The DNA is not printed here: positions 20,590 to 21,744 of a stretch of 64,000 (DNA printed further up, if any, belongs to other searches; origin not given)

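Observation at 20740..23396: TIR / TIR / stand-alone SLOG-like three-gene cassette: Thoeris-like NAD-signalling module with no recognisable effector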

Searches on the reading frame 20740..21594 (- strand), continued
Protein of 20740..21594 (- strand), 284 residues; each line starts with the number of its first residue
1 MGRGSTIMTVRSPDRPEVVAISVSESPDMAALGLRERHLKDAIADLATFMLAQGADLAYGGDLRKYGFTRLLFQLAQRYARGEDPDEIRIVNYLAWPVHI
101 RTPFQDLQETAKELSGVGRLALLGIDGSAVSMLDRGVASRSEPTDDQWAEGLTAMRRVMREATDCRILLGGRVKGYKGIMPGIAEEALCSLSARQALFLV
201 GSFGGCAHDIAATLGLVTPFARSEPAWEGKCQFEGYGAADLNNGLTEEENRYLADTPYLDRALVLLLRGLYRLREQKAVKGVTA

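Call 54: fold_search(model_id=the predicted structure, library=pdb)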
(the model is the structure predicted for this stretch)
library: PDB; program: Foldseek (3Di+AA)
matches with E <= 10: 1199; with E <= 0.001: 7
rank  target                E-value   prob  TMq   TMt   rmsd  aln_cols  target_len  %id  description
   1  8srd_A                7.4e-05  1.00  0.40  0.10  12.3       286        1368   16  Cryo-EM structure of TRPM2 chanzyme in the presence of Magnesium and ADP-ribose, open state (released 2024-05-15)
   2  8btp_A                1.9e-04  1.00  0.44  0.27  10.8       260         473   15  Helical structure of BcThsA in complex with 1''-3'gc(etheno)ADPR (released 2024-02-21)
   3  7uxs_A                3.7e-04  1.00  0.44  0.59   9.4       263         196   13  Crystal structure of the BcThsA SLOG domain in complex with 3'cADPR (released 2022-09-07)
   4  8srk_A                3.9e-04  0.99  0.34  0.12  13.1       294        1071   15  Cryo-EM structure of TRPM2 chanzyme (without NUDT9-H domain) in the presence of Ca and ADP-ribose (released 2024-05-15)
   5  8src_A                4.9e-04  1.00  0.37  0.10  12.6       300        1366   15  Cryo-EM structure of TRPM2 chanzyme in the presence of Calcium and ADP-ribose (released 2024-05-08)
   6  8sri_A                5.8e-04  1.00  0.37  0.10  13.3       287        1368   15  Cryo-EM structure of TRPM2 chanzyme (E1114A) in the presence of Magnesium and ADP-ribose, closed state (released 2024-05-15)
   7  8bto_A                6.1e-04  1.00  0.44  0.27  10.7       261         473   14  Helical structure of BcThsA in complex with 1''-3'gcADPR (released 2024-02-21)
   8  8sr9_A                1.3e-03  0.99  0.36  0.10  12.8       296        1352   16  Cryo-EM structure of TRPM2 chanzyme in the presence of Magnesium (released 2024-05-08)
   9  7uxs_B                1.6e-03  1.00  0.39  0.53  10.9       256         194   15  Crystal structure of the BcThsA SLOG domain in complex with 3'cADPR (released 2022-09-07)
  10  8wc0_B                1.7e-03  1.00  0.49  0.30   7.3       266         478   14  Crystal structure of EcThsA (released 2024-09-18)
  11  8wc0_A                2.3e-03  1.00  0.44  0.27   8.9       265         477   12  Crystal structure of EcThsA (released 2024-09-18)
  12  2iz5_B                2.7e-03  1.00  0.35  0.58   5.5       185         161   12  FUNCTION AND STRUCTURE OF THE MOLYBDENUM COFACTOR CARRIER PROTEIN MCP FROM CHLAMYDOMONAS REINHARDTII (released 2006-07-26)
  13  9p3v_A                2.9e-03  0.99  0.43  0.15  11.3       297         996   12  Zebrafish TRPM5 Q771A mutant with 5mM calcium and 0.5mM CBTA (released 2026-01-07)
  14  8sra_A                2.9e-03  0.96  0.34  0.09  12.8       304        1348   14  Cryo-EM structure of TRPM2 chanzyme in the presence of Calcium (released 2024-05-08)
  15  1rcu_A                3.0e-03  1.00  0.39  0.61   5.0       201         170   14  X-RAY STRUCTURE OF TM1055 NORTHEAST STRUCTURAL GENOMICS CONSORTIUM TARGET VT76 (released 2003-12-02)
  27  1t35_E                2.0e-02  0.99  0.40  0.57   7.3       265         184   13  CRYSTAL STRUCTURE OF A HYPOTHETICAL PROTEIN YVDD- A PUTATIVE LYSINE DECARBOXYLASE (released 2004-05-04)
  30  5zbl_B                2.3e-02  0.99  0.35  0.49   5.4       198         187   17  Crystal structure of type-I LOG from Corynebacterium glutamicum in complex with AMP (released 2018-06-27)
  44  7w2i_A                4.8e-02  0.98  0.35  0.50   5.9       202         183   12  Crystal structure of LOG (Rv1205) from Mycobacterium tuberculosis (released 2022-07-06)
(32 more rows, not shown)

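Call 77: search_protein_families(library=pfam, proteins=[L070:8567-11347:+, L073:9359-12391:+, L042:9416-11131:+, L043:9567-10235:+, L020:11216-12337:+, L055:8907-9893:+, L012:9406-10608:+, L017:7947-9347:+, L073:6741-9038:+], max_evalue=0.0001)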
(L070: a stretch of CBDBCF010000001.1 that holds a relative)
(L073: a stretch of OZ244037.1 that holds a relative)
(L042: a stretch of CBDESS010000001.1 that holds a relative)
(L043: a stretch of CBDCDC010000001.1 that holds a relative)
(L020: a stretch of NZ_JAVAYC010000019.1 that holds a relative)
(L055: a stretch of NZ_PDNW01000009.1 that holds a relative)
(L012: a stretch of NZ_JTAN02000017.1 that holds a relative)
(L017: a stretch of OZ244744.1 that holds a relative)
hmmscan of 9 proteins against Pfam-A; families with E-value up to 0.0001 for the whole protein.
L070:8567-11347:+ (926 aa): 5 families
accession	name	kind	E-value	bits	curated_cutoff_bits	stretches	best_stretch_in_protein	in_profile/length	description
PF02384.22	N6_Mtase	-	1e-72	245.5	20.4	1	342-658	2-308/311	N-6 DNA Methylase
PF12161.14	HsdM_N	-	2e-23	83.9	24.5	1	186-329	2-135/135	HsdM N-terminal domain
PF01381.28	HTH_3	-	1.1e-06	29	23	1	89-124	1-36/55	Helix-turn-helix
PF13560.12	HTH_31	-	1.8e-06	28.6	27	1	87-141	4-56/64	Helix-turn-helix domain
PF01420.25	Methylase_S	-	5.7e-06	27.1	22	1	793-869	80-154/168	Type I restriction modification DNA specificity domain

L073:9359-12391:+ (1010 aa): 4 families
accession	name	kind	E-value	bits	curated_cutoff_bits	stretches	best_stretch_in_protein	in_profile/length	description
PF18766.7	SWI2_SNF2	-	2.8e-52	178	26.7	1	280-507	1-215/221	SWI2/SNF2 ATPase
PF04313.20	HSDR_N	-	3.5e-22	79.7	25.1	1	31-212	3-175/198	Type I restriction enzyme R protein N terminus (HSDR_N)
PF04851.21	ResIII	-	2e-21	77.1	22.5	1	277-441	4-163/164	Type III restriction enzyme, res subunit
PF22679.2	T1R_D3-like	-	5.8e-17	63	27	1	610-683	86-156/158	Type I restriction enzyme subunit R domain 3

L042:9416-11131:+ (571 aa): 1 family
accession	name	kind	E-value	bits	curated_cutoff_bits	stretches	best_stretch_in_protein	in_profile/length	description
PF10592.14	AIPR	-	3.9e-43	148.7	25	1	249-488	1-265/308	AIPR protein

L043:9567-10235:+ (222 aa): 1 family
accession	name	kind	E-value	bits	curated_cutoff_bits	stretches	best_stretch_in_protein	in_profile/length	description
PF12686.12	DUF3800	-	3.1e-13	51.1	21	1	13-196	1-149/149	Protein of unknown function (DUF3800)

L020:11216-12337:+ (373 aa): 1 family
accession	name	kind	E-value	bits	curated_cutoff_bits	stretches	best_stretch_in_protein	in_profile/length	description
PF18723.6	HMUDK_hel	-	1.3e-109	366.4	25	1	33-312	2-280/281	5-hmdU DNA kinase, helical domain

L055:8907-9893:+ (328 aa): 2 families
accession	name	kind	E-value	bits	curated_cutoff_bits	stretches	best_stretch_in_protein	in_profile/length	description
PF13676.11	TIR_2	-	7.2e-18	65.7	28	1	197-289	2-93/122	TIR domain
PF01582.25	TIR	-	7.7e-09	36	21.3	1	193-306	1-115/179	TIR domain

L012:9406-10608:+ (400 aa): 1 family
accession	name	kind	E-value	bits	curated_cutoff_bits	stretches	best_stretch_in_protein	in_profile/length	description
PF13676.11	TIR_2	-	2e-22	80.4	28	1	99-196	2-98/122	TIR domain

L017:7947-9347:+ (466 aa): 2 families
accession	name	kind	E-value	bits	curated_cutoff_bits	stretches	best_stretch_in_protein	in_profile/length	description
PF18163.6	LD_cluster2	-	4.3e-71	240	25.3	1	15-240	3-228/264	SLOG cluster2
PF08937.16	ThsB_TIR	-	5.3e-15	56.1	21.2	1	289-386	1-97/100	Thoeris protein ThsB, TIR-like domain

L073:6741-9038:+ (765 aa): 3 families
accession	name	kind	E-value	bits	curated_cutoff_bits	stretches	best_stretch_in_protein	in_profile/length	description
PF18163.6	LD_cluster2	-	5.4e-57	193.8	25.3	1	431-652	6-226/264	SLOG cluster2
PF13749.12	HATPase_c_4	-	1e-18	67.6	26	1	302-389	1-89/89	Putative ATP-dependent DNA helicase recG C-terminal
PF04326.19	SLFN_AlbA_2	-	5e-18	66.2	25.3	1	17-126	1-116/118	Schlafen, AlbA_2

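Call 88: find_related_loci(query=A1, collection=viral_contigs, flank=6000)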
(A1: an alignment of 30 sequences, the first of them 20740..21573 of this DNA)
Query A1 (277 aa) in viral_contigs; peptide patterns used: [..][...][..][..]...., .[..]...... (x = any residue, [..] = any of these).
24 stretches matched a pattern, but none encodes a relative of the query by tblastn (E <= 1e-3).

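Call 89: search_dna_similar(query=window:20740-21573:-, collection=plasmids, mode=protein, max_rows=15)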
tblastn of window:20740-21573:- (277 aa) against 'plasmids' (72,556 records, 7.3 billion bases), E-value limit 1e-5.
Records with a match: 11; places in all: 11; records where one place covers at least 80% of the query: 6.
Best place of each record, by identity: <60% 11.
By first word of the organism name: Rhizobium 2; Klebsiella 1; Pseudomonas 1; Gloeothece 1; Rhodococcus 1; Priestia 1; Methylorubrum 1; Roseicitreum 1; Mesorhizobium 1; Aureispira 1.
By predicted mobility (MOB-suite, as given by PLSDB): non-mobilizable 5; conjugative 4; mobilizable 2.
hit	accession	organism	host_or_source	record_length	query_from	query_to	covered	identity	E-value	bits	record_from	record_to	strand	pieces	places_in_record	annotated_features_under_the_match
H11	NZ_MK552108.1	Klebsiella pneumoniae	Homo sapiens,blood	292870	1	251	91%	47.4%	9e-71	243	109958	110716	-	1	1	hypothetical protein | toll/interleukin-1 receptor domain-containing protein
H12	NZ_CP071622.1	Rhizobium bangladeshense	lentil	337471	12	251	87%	46.9%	3e-65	227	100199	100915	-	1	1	hypothetical protein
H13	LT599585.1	Pseudomonas veronii 1YdBTEX2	-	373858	21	251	83%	40.3%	2e-49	182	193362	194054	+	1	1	hypothetical protein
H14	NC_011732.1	Gloeothece citriformis PCC 7424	-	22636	2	249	90%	35.3%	2e-38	150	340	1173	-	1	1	TIR domain-containing protein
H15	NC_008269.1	Rhodococcus jostii RHA1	-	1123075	12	249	86%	32.9%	3e-26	114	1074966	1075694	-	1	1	record has no annotation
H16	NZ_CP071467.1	Priestia megaterium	whole organism,Hypersaline environment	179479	12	246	85%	31.1%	3e-25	111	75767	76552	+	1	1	TIR domain-containing protein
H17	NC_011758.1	Methylorubrum extorquens CM4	-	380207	38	250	77%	29.9%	4e-12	73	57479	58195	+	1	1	hypothetical protein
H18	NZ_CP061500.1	Roseicitreum antarcticum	Intertidal sediment,Sandy intertidal ...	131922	12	210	72%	31.4%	1e-14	81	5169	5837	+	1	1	hypothetical protein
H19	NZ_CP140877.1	Rhizobium beringeri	Trifolium pratense,whole organism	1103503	12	210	72%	31.3%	8e-14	79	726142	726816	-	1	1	record has no annotation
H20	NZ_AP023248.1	Mesorhizobium sp. 131-2-1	Lotus japonicus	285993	12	225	77%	28.9%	1e-18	93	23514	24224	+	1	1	hypothetical protein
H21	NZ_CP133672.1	Aureispira sp. CCB-E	Monoculture,Seagrass (Zostera sp.) ...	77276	10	200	69%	27.8%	4e-20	97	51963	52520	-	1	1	TIR domain-containing protein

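Call 90: get_annotated_region(hit=H16, flank=4000)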
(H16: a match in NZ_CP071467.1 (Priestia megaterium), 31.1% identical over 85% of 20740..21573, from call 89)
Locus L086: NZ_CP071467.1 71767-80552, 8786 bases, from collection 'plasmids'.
description: Priestia megaterium strain H2 plasmid punamed1, complete sequence
organism: Priestia megaterium (NCBI taxid 1404)
taxonomy: Bacteria; Bacillota; Bacilli; Bacillales; Bacillaceae; Priestia; Priestia megaterium
host: -; source: whole organism,Hypersaline environment; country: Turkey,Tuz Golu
typing (MOB-suite, as given by PLSDB): mobilizable; replicon rep_cluster_385; relaxase MOBP
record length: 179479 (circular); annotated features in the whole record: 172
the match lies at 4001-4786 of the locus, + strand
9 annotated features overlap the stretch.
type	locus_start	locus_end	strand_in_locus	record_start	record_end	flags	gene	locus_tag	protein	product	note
CDS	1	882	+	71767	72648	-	-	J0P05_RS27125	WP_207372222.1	TIR domain-containing protein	GO:0007165 - signal transduction [Evidence IEA]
CDS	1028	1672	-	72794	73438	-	-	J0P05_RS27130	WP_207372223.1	TIR domain-containing protein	-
CDS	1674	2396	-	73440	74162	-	-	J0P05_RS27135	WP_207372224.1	hypothetical protein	-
CDS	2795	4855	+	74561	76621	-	-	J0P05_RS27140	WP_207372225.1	TIR domain-containing protein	GO:0007165 - signal transduction [Evidence IEA]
CDS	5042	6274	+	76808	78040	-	-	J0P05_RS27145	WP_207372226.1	hypothetical protein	-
CDS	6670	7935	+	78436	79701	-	-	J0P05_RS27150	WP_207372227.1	damage repair protein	-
CDS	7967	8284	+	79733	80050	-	-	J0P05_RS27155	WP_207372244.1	YolD-like family protein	-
CDS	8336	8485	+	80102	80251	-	-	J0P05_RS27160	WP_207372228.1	hypothetical protein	-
CDS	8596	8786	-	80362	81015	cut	-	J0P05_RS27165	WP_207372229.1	class D sortase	-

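Call 91: get_annotated_region(hit=H11, flank=5000)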
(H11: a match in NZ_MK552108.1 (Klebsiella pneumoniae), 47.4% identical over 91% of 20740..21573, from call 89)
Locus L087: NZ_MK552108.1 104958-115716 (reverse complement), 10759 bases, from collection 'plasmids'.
description: Klebsiella pneumoniae strain ST327 plasmid pKpnB199, complete sequence
organism: Klebsiella pneumoniae (NCBI taxid 573)
taxonomy: Bacteria; Pseudomonadota; Gammaproteobacteria; Enterobacterales; Enterobacteriaceae; Klebsiella; Klebsiella pneumoniae
host: -; source: Homo sapiens,blood; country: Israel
typing (MOB-suite, as given by PLSDB): conjugative; replicon IncFIB,IncHI1B; relaxase MOBH; mating-pair formation MPF_F
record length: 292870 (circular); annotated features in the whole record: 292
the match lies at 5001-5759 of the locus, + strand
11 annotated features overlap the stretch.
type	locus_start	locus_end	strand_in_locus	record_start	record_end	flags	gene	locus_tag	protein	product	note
CDS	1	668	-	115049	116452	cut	-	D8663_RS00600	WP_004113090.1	ISNCY family transposase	-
CDS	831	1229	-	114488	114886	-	-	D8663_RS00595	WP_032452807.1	helix-turn-helix domain-containing protein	-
CDS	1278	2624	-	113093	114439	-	-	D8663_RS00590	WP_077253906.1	ISNCY family transposase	-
CDS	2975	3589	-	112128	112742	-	-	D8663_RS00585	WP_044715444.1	TIR domain-containing protein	-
CDS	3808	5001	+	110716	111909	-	-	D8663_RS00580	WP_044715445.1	toll/interleukin-1 receptor domain-containing protein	GO:0007165 - signal transduction [Evidence IEA]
CDS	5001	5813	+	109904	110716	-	-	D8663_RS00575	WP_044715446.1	hypothetical protein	-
CDS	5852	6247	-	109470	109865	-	-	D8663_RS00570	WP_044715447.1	helix-turn-helix domain-containing protein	-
CDS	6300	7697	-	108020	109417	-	-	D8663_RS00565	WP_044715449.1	ISNCY family transposase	-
CDS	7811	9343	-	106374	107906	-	-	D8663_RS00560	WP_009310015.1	IS3-like element ISKpn38 family transposase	GO:0006313 - DNA transposition [Evidence IEA]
CDS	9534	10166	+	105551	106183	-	-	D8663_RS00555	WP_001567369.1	hypothetical protein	-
CDS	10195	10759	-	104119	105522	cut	-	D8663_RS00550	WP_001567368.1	ISNCY-like element ISKpn21 family transposase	GO:0006313 - DNA transposition [Evidence IEA]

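Call 92: get_annotated_region(hit=H14, flank=4000)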
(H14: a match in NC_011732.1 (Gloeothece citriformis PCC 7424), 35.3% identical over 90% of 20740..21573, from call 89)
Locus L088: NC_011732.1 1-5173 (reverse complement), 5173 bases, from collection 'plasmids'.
description: Gloeothece citriformis PCC 7424 plasmid pP742404, complete sequence
organism: Gloeothece citriformis PCC 7424 (NCBI taxid 65393)
taxonomy: Bacteria; Cyanobacteriota; Cyanophyceae; Chroococcales; Aphanothecaceae; Gloeothece; Gloeothece citriformis; Gloeothece citriformis PCC 7424
host: -; source: -; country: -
typing (MOB-suite, as given by PLSDB): non-mobilizable
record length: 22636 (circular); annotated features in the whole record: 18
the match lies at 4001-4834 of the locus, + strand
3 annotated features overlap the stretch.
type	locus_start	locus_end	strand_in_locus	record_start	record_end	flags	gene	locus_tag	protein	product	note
CDS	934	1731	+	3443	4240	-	-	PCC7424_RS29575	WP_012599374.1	toll/interleukin-1 receptor domain-containing protein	GO:0007165 - signal transduction [Evidence IEA]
CDS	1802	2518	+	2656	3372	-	-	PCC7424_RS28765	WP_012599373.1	chitin deacetylase family protein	-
CDS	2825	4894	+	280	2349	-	-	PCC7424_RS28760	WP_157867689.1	TIR domain-containing protein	GO:0007165 - signal transduction [Evidence IEA]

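Call 97: search_dna_similar(query=L086:2795-4855:+, collection=plasmids, mode=protein, max_rows=25)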
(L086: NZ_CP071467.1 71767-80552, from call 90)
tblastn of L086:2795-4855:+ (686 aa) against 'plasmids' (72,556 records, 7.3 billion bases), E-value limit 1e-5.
Records with a match: 11; places in all: 11; records where one place covers at least 80% of the query: 7.
Best place of each record, by identity: >=99% 1; <60% 10.
By first word of the organism name: Rhizobium 2; Priestia 1; Gloeothece 1; Aureispira 1; Klebsiella 1; Pseudomonas 1; Methylorubrum 1; Mesorhizobium 1; Roseicitreum 1; Rhodococcus 1.
By predicted mobility (MOB-suite, as given by PLSDB): non-mobilizable 5; conjugative 4; mobilizable 2.
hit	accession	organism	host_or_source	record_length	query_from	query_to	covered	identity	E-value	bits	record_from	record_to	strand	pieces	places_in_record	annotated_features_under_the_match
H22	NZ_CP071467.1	Priestia megaterium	whole organism,Hypersaline environment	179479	1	686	100%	100.0%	0e+0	1375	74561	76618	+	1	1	TIR domain-containing protein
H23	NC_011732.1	Gloeothece citriformis PCC 7424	-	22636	10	683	98%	38.4%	1e-137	453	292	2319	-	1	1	TIR domain-containing protein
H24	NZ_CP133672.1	Aureispira sp. CCB-E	Monoculture,Seagrass (Zostera sp.) ...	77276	7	681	98%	36.7%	3e-106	362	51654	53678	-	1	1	TIR domain-containing protein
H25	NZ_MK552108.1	Klebsiella pneumoniae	Homo sapiens,blood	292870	8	681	94%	30.2%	1e-73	304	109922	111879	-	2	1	toll/interleukin-1 receptor domain-containing protein | hypothetical protein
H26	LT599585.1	Pseudomonas veronii 1YdBTEX2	-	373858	10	685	93%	30.1%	2e-71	297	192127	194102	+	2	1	hypothetical protein (x2)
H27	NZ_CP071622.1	Rhizobium bangladeshense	lentil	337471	10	681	86%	31.4%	7e-30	313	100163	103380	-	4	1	IS3 family transposase | hypothetical protein (x2) | toll/interleukin-1 receptor domain-containing protein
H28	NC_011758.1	Methylorubrum extorquens CM4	-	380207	43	683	90%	26.5%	4e-37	183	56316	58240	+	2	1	hypothetical protein (x2) | toll/interleukin-1 receptor domain-containing protein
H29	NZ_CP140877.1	Rhizobium beringeri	Trifolium pratense,whole organism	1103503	46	591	79%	28.1%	3e-34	173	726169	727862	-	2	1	record has no annotation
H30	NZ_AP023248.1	Mesorhizobium sp. 131-2-1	Lotus japonicus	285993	3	379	55%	27.7%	2e-27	126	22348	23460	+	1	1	toll/interleukin-1 receptor domain-containing protein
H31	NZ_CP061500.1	Roseicitreum antarcticum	Intertidal sediment,Sandy intertidal ...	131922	8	379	54%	27.4%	3e-27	126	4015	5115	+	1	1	toll/interleukin-1 receptor domain-containing protein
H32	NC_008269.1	Rhodococcus jostii RHA1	-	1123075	8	378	54%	22.4%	8e-19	99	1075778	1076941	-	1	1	record has no annotation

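Call 110: search_protein_representatives(alignment_id=A1)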
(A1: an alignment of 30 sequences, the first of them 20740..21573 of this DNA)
Query: 30 sequences, 277 profile positions. Proteins with E-value up to 0.001 (for the whole library): 2488; up to 1e-10: 1863; up to 1e-30: 589. The best 150 are listed.
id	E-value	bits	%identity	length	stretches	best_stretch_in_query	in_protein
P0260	3.7e-117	406.5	-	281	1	4-273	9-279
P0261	4.8e-111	386.5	-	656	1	7-267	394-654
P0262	4.0e-107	373.6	-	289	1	1-271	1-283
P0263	1.0e-100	352.6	-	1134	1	1-269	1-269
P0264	3.0e-100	351.0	-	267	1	1-208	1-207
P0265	2.2e-96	338.4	-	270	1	4-267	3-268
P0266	4.5e-92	324.2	-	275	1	9-272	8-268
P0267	1.3e-91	322.8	-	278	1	9-272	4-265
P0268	1.9e-91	322.2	-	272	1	1-268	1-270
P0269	1.9e-89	315.6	-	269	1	22-218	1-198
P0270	2.0e-89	315.5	-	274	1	1-269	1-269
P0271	4.3e-89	314.5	-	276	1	7-267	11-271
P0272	9.4e-89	313.3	-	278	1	1-268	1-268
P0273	7.3e-86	303.9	-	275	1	9-270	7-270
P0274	2.5e-85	302.1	-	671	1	9-269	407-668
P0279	2.6e-80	285.6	-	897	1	11-270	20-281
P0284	1.2e-78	280.2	-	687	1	10-264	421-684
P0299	8.3e-71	254.5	-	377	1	102-269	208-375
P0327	3.7e-57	209.7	-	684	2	8-208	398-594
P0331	2.5e-56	207.0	-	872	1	1-271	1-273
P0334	5.5e-56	205.9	-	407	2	8-207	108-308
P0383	2.0e-49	184.3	-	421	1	8-267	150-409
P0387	4.3e-49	183.3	-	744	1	11-265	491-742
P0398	1.2e-48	181.8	-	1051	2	9-207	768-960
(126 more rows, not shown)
